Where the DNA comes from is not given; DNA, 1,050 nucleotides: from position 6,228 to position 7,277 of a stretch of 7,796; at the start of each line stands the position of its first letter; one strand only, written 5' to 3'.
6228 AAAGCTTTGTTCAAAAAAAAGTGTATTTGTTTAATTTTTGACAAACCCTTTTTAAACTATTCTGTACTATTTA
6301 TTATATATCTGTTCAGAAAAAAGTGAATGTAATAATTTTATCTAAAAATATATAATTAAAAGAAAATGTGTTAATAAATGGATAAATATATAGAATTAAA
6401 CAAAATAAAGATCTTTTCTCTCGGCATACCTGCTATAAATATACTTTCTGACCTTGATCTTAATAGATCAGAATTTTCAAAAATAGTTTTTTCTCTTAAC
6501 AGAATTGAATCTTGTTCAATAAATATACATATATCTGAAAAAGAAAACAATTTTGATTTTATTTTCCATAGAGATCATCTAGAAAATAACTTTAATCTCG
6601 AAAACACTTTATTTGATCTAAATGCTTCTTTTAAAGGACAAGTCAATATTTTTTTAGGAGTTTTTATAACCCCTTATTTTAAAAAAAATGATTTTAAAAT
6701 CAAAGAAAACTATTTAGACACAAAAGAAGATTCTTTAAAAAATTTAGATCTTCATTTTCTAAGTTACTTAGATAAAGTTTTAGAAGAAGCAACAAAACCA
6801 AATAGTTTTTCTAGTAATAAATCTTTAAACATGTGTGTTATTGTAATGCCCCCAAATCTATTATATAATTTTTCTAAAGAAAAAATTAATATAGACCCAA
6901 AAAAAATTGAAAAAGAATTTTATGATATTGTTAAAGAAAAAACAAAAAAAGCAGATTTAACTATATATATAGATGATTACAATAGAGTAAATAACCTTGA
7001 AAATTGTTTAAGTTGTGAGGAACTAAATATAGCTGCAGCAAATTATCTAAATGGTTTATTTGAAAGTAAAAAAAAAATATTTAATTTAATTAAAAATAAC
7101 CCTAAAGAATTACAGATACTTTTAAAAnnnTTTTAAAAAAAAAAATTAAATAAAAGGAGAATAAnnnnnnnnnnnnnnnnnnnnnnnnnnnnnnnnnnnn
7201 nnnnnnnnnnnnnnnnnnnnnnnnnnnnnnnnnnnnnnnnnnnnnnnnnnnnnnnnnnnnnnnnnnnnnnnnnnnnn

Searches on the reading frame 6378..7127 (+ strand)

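Call 7: search_protein_families(library=pfam, proteins=[window:6378-7127:+], max_evalue=1)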
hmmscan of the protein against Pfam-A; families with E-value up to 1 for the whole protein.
window:6378-7127:+ (250 aa): 1 family
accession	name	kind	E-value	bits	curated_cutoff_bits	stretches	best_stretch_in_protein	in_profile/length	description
PF18396.7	TBK1_ULD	-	0.26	11.6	31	0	194-211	15-32/88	TANK binding kinase 1 ubiquitin-like domain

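Call 8: search_protein_families(library=ncbifam, proteins=[window:6378-7127:+], max_evalue=1)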
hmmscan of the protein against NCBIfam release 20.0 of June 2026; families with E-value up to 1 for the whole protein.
window:6378-7127:+ (250 aa): 0 families
